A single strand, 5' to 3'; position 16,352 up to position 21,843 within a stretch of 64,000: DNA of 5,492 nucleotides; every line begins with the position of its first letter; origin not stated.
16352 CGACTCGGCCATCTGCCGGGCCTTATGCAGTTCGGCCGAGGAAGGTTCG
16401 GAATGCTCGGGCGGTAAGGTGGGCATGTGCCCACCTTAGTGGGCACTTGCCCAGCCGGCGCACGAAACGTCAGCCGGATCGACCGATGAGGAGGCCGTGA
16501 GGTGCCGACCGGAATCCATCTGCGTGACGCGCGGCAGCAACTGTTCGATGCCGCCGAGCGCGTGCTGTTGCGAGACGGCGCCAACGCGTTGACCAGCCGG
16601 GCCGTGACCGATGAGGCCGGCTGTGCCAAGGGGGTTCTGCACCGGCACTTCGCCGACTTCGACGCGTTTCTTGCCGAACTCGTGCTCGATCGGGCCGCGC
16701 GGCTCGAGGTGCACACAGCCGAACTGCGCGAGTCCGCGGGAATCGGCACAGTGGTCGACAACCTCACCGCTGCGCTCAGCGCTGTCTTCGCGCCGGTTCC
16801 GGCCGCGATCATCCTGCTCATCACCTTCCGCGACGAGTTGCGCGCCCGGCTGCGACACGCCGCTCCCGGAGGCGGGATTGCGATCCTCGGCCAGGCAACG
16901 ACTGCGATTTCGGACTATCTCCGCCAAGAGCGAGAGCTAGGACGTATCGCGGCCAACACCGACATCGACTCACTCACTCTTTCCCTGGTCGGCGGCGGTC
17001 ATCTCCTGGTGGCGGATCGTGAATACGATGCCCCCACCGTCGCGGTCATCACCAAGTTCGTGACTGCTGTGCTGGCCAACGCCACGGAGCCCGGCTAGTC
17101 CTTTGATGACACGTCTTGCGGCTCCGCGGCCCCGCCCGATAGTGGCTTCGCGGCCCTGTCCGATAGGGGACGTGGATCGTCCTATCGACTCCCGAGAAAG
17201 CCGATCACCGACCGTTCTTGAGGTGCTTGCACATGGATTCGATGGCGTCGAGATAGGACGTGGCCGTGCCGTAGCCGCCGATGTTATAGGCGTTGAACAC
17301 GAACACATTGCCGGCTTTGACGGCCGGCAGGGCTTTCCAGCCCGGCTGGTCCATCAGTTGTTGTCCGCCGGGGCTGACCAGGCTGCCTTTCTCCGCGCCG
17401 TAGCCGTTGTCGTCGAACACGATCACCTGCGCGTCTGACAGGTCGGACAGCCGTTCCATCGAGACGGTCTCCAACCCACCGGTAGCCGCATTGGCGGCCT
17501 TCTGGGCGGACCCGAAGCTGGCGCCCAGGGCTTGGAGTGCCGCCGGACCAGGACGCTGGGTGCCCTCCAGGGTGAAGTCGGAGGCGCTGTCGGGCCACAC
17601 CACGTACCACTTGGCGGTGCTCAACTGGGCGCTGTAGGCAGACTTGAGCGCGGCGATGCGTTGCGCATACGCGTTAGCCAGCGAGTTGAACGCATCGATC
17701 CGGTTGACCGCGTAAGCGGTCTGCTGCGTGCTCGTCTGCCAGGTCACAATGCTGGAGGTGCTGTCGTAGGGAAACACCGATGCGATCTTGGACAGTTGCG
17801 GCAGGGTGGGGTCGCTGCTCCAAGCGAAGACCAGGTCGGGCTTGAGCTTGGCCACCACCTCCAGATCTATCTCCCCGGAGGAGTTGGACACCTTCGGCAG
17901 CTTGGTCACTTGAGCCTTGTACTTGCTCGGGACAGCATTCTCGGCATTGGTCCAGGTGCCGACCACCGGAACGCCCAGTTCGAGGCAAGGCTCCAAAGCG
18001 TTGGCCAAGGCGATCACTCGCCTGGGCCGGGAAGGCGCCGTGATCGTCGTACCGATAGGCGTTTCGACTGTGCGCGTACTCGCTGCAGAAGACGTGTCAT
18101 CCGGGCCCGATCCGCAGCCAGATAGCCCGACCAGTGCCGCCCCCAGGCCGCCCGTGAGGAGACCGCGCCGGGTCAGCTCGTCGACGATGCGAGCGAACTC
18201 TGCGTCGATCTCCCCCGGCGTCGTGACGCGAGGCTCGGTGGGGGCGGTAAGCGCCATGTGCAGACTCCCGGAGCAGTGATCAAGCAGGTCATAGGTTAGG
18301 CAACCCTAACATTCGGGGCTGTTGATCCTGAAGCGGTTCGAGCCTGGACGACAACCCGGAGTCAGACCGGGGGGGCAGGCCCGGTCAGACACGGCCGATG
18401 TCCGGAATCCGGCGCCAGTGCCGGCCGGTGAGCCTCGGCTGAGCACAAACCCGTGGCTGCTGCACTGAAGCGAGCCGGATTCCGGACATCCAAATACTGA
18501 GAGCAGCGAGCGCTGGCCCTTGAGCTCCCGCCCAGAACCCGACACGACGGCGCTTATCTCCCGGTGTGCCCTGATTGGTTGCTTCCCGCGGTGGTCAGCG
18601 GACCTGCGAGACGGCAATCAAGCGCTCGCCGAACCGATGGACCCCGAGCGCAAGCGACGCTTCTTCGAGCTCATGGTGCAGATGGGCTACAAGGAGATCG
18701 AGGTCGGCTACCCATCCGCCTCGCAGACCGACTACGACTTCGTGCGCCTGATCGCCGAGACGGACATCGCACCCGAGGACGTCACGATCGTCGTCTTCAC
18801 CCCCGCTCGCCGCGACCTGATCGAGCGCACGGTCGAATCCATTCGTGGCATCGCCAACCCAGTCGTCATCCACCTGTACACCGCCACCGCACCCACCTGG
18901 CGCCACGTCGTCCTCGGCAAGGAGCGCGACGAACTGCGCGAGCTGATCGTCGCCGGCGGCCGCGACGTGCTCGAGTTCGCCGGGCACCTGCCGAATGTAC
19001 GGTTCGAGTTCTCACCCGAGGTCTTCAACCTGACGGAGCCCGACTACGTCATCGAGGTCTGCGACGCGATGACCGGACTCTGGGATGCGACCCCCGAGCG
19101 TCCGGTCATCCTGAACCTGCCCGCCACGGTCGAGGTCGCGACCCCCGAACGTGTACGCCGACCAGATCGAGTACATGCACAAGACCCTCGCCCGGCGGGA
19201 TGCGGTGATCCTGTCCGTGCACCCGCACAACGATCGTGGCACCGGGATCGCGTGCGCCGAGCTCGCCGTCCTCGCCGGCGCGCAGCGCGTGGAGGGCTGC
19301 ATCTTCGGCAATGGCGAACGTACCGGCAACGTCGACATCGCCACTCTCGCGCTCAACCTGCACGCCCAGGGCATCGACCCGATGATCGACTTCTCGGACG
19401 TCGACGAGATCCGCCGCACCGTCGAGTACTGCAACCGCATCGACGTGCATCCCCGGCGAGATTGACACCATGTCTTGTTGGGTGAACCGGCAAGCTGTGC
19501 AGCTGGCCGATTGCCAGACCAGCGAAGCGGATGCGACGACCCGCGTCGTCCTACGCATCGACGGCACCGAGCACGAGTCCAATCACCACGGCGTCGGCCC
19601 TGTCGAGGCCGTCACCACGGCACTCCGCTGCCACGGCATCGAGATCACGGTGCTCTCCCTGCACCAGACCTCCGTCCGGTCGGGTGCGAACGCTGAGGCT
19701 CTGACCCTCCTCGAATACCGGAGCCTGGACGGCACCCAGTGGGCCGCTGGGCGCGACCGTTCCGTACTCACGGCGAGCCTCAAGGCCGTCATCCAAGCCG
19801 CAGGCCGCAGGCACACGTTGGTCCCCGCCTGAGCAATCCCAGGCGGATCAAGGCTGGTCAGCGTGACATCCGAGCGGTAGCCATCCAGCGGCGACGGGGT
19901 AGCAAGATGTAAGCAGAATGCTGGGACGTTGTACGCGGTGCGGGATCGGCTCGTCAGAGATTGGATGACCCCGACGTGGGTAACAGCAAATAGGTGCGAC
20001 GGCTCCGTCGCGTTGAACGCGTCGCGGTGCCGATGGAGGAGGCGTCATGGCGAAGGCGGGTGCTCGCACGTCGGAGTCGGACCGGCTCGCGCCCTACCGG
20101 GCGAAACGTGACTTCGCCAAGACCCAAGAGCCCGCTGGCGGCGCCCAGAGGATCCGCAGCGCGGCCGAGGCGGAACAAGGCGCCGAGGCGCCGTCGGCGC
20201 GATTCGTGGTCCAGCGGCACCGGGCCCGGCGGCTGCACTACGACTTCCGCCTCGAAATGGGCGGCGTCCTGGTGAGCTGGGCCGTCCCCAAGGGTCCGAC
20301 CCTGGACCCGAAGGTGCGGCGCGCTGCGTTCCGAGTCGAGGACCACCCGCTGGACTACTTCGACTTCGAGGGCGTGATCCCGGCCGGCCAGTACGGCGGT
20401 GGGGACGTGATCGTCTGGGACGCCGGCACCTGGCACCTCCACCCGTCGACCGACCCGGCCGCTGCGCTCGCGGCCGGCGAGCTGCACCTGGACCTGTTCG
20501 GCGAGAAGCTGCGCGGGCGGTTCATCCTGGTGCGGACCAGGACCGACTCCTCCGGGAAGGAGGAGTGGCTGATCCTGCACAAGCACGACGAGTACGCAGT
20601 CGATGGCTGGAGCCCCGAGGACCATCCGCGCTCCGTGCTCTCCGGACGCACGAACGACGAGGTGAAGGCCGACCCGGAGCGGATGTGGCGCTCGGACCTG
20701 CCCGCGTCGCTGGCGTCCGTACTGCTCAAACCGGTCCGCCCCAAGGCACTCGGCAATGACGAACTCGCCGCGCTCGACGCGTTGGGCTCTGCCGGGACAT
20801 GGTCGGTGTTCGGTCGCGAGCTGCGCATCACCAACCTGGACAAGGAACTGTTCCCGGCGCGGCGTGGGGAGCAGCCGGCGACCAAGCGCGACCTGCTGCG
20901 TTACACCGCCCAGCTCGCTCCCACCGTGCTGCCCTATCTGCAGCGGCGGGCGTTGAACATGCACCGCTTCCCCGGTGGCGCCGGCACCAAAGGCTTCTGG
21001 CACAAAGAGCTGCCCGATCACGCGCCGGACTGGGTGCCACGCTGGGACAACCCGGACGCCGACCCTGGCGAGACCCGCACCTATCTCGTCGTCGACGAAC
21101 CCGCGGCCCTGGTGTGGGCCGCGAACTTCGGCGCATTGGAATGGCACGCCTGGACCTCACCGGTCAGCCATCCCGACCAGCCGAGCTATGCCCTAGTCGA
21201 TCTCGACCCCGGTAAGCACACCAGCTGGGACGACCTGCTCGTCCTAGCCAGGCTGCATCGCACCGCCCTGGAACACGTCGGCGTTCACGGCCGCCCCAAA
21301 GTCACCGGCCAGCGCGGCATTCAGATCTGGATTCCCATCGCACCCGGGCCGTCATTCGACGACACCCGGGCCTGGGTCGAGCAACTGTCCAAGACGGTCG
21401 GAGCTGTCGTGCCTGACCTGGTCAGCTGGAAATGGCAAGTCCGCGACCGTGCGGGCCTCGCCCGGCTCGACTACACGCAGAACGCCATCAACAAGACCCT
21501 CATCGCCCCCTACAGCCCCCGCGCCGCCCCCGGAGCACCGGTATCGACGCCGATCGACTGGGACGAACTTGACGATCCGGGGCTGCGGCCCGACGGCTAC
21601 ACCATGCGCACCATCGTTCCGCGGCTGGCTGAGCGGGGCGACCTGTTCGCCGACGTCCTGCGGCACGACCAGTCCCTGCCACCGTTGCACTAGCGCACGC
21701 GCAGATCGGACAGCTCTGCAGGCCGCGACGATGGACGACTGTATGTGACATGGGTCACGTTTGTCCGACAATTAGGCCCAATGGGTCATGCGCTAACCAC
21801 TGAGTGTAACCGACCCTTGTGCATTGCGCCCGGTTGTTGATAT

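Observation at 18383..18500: Four dispersed copies of a ~90-nt long-stem element with an invariant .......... core and compensatory arm substitutions (unassigned class)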

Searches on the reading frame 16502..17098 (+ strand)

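Call 54: search_protein_families(library=pfam, proteins=[window:16502-17098:+], max_evalue=0.001)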
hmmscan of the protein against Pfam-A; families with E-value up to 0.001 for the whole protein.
window:16502-17098:+ (198 aa): 1 family
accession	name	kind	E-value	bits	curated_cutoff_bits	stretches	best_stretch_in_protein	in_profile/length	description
PF00440.29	TetR_N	-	1.3e-07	31.7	24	1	15-59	2-46/47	Bacterial regulatory proteins, tetR family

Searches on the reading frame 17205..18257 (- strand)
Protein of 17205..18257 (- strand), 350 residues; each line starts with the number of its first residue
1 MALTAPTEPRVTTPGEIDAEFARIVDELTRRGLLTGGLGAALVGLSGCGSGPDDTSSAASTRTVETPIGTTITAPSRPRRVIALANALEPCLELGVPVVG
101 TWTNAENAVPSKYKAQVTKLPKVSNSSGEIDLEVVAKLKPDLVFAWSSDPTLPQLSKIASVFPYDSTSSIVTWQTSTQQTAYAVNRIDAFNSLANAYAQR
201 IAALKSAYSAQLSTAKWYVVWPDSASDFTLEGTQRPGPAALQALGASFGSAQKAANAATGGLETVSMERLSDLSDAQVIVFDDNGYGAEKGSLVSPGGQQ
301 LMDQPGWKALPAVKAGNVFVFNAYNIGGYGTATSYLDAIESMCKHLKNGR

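Call 12: search_protein_families(library=pfam, proteins=[window:17205-18257:-], max_evalue=0.01)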
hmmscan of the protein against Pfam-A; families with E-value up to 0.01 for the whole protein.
window:17205-18257:- (350 aa): 1 family
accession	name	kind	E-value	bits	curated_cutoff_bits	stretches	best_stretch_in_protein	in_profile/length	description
PF01497.23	Peripla_BP_2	-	5.6e-25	88.6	27.5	1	95-321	18-231/235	Periplasmic binding protein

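Call 85: find_encoding_contigs(protein=window:17205-18257:-, flank=3000, max_places=10)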
Protein window:17205-18257:- (350 aa): 1 contig read that carries it; 1 place shown.
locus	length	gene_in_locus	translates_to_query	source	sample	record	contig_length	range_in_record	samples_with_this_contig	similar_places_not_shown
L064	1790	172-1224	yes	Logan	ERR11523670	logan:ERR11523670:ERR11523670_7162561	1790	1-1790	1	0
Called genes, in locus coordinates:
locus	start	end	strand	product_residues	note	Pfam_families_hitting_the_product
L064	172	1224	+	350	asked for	PF01497:Peripla_BP_2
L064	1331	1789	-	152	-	?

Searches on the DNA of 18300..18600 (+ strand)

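Call 14: search_rna_families(source=window, start=18300, end=18600, threshold=evalue, max_evalue=10)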
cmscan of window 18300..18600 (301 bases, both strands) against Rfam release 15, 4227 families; matches with E-value up to 10: 3.
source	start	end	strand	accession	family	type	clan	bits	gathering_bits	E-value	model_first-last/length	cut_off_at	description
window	18410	18484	-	RF04247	bZIP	Gene; sRNA;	-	14.6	41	6.9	1-72/72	no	bZIP non canonical Hac1/Xbp1 intron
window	18392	18495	+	RF03877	mir-3937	Gene; miRNA;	-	14.4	84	4.3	1-102/102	no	mir-3937 microRNA precursor family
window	18549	18561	-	RF00118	rydB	Gene; sRNA;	-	13.8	50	2.4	33-45/61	no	rydB RNA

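Call 19: search_dna_similar(query=window:18380-18510:+, collection=plasmids, mode=distant, max_evalue=0.01, max_rows=40)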
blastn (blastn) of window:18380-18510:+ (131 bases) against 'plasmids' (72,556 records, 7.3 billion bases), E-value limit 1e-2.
No match.

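Call 36: build_rna_model(alignment_id=A2, structure=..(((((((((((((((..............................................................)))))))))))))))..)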
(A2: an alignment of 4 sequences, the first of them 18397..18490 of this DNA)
Model R1 built from alignment A2 (4 sequences, 96 columns); structure: as given.
model positions 93; base pairs 15; branch points 0; effective number of sequences 1.62; information 0.615 bits per position. Calibrated on 0.2 Mb of random sequence (short: E-values are rough).
structure used (alignment columns):
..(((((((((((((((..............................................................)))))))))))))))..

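Call 37: search_with_rna_model(model_id=R1, sources=[window, L052, L053, L054], filters=off, max_evalue=10)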
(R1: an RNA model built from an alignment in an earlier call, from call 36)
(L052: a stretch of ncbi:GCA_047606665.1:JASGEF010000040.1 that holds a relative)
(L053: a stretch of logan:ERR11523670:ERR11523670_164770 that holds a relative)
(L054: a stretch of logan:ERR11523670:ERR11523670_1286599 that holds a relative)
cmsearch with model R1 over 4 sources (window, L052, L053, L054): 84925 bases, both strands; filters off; matches with E-value up to 10: 112.
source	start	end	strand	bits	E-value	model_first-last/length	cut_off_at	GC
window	48294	48386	-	100.6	4.2e-24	1-93/93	no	0.59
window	56169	56263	+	98.9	1.2e-23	1-93/93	no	0.64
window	63561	63652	+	97.4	3e-23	1-93/93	no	0.53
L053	5572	5663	+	97.4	3e-23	1-93/93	no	0.53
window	18397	18490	+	94.9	1.3e-22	1-93/93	no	0.67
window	63560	63652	-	40.2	2.7e-08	1-93/93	no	0.53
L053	5571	5663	-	40.2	2.7e-08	1-93/93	no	0.53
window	48295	48386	+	39.7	3.6e-08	1-93/93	no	0.6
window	56169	56263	-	38.2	9.1e-08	1-93/93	no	0.64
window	18397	18490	-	38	1e-07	1-93/93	no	0.67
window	39714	39754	-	18.6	0.012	1-93/93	no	0.78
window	39714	39754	+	18.2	0.015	1-93/93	no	0.78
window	55402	55435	+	16.4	0.045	1-93/93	no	0.74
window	55402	55435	-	15.9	0.061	1-93/93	no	0.74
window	19068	19110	+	14.9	0.11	1-93/93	no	0.67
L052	9563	9596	+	14.3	0.16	1-93/93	no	0.68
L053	1384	1421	+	13.9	0.2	1-93/93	no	0.74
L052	9438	9491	-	13.5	0.26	1-93/93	no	0.81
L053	1525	1592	-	13.2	0.3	1-93/93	no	0.56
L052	9438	9491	+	12.9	0.37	1-93/93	no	0.81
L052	11553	11608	-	11.9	0.66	1-93/93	no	0.68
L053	1384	1420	-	11.8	0.71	1-93/93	no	0.76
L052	7060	7163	+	11.7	0.76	1-93/93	no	0.67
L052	11548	11613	+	11.5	0.87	1-93/93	no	0.65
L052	9563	9596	-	11.1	1.1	1-93/93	no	0.68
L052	5412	5476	-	10.7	1.4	1-93/93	no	0.8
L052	1117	1165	-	9.8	2.4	1-93/93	no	0.67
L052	7380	7444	-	9.4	3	1-93/93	no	0.74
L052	7594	7642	+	9.4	3.1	1-93/93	no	0.51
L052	7591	7609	-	9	3.8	1-93/93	no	0.58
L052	1614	1668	+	9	3.8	1-93/93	no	0.58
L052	3114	3214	+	9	3.9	1-93/93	no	0.73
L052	869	900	+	8.9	4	1-93/93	no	0.81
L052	3114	3214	-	8.8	4.3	1-93/93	no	0.73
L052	5881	5904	-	8.8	4.5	1-93/93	no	0.71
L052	8092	8166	+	8.7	4.7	1-93/93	no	0.72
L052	4627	4677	+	8.7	4.7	1-93/93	no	0.75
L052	11245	11335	+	8.6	5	1-93/93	no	0.7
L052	4053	4090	-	8.5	5.3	1-93/93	no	0.66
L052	9240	9268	-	8.4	5.5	1-93/93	no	0.83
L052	3486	3543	+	8.3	5.8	1-93/93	no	0.69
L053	5891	5912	-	8.3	5.8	1-93/93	no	0.77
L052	1614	1668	-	8.2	6.3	1-93/93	no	0.58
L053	5320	5359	+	8.1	6.7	1-93/93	no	0.73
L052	5881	5904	+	8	7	1-93/93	no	0.71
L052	5539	5604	-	7.7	8.3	1-93/93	no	0.74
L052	5608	5640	-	7.7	8.6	1-93/93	no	0.7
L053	2890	2950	-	7.4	9.9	1-93/93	no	0.59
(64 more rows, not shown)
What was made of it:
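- On REP/REPIN: Four copies in 64 kb (call 37).
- Checked: The covariance model gives 94.9-100.6 bits for the four copies and at most 18.6 bits for anything else in 64 kb (call 37).
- Four copies in unrelated gene contexts score 95-101 bits against a noise ceiling of 18.6 (call 37). Weak model hits of 8-18 bits are common (call 37). There is an 80-bit gap between the four copies and everything else (call 37).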

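Call 41: search_with_rna_model(model_id=R1, sources=[L055, L056, L057, L058], filters=off, max_evalue=0.5)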
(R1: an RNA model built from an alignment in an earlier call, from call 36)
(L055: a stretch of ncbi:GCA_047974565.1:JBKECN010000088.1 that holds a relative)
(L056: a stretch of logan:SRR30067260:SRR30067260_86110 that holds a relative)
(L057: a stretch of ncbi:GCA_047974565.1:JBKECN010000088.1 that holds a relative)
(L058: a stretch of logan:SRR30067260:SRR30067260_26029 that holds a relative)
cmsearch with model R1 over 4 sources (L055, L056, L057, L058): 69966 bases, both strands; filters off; matches with E-value up to 0.5: 8.
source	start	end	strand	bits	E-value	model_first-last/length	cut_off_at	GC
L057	19228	19266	-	13.9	0.17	1-93/93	no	0.69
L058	12692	12730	-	13.9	0.17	1-93/93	no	0.69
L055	18415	18476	+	12.5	0.4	1-93/93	no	0.74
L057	19231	19263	+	12.3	0.44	1-93/93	no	0.67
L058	12695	12727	+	12.3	0.44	1-93/93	no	0.67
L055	1013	1052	+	12.2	0.45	1-93/93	no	0.7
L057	11824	11863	-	12.2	0.45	1-93/93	no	0.7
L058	5288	5327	-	12.2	0.45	1-93/93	no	0.7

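Call 63: search_with_rna_model(model_id=R1, sources=[L059, L060, L061, L062, L063], filters=off, max_evalue=0.5)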
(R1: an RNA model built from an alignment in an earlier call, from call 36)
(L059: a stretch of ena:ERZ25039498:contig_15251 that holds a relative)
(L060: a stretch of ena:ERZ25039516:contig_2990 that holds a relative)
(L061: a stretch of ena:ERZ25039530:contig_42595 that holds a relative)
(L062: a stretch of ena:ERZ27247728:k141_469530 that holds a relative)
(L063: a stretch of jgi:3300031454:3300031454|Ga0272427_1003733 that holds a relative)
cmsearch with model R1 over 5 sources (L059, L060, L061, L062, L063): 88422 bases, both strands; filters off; matches with E-value up to 0.5: 5.
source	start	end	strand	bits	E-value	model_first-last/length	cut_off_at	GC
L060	18467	18497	-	16.8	0.037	1-93/93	no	0.84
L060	18467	18497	+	16.8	0.037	1-93/93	no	0.84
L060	15443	15530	-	15.7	0.073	1-93/93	no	0.72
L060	6436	6529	+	14.3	0.16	1-93/93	no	0.71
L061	6436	6529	+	14.3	0.16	1-93/93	no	0.71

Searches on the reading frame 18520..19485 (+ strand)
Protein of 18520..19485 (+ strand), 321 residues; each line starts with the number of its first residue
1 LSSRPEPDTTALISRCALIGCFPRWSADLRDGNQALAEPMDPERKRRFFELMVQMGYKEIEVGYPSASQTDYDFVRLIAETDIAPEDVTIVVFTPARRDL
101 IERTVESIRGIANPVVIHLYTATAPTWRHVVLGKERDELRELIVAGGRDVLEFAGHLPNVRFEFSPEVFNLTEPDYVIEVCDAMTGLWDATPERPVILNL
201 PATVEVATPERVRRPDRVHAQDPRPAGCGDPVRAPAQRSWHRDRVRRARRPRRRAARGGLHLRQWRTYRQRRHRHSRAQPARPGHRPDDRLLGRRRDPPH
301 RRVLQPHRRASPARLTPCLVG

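Call 12: search_protein_families(library=pfam, proteins=[window:18520-19485:+], max_evalue=0.01)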
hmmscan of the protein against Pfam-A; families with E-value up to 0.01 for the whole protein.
window:18520-19485:+ (321 aa): 1 family
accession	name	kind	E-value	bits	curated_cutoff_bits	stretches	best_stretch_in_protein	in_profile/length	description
PF00682.25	HMGL-like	-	2.4e-30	106.3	29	1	27-213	7-174/260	HMGL-like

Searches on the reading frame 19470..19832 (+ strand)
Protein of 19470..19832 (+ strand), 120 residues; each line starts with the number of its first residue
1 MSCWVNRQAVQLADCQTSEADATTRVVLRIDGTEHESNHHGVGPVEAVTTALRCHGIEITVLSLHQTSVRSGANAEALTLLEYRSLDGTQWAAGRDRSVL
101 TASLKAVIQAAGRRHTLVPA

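Call 12: search_protein_families(library=pfam, proteins=[window:19470-19832:+], max_evalue=0.01)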
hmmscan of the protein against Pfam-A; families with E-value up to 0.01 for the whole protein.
window:19470-19832:+ (120 aa): 1 family
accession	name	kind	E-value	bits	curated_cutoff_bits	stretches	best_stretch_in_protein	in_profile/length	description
PF08502.15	LeuA_dimer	-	6.6e-16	58.9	24.9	1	8-112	20-128/131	LeuA allosteric (dimerisation) domain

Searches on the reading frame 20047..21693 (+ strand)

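Call 54: search_protein_families(library=pfam, proteins=[window:20047-21693:+], max_evalue=0.001)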
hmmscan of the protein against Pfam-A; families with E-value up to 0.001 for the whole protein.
window:20047-21693:+ (548 aa): 2 families
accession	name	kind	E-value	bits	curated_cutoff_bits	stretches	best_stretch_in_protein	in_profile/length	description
PF21686.3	LigD_Prim-Pol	-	5.2e-76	256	27.4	1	279-534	1-254/254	LigD, primase-polymerase domain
PF13298.12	LigD_N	-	7.4e-41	139.1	31.1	1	56-163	1-107/107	DNA Ligase D 3'-phosphoesterase domain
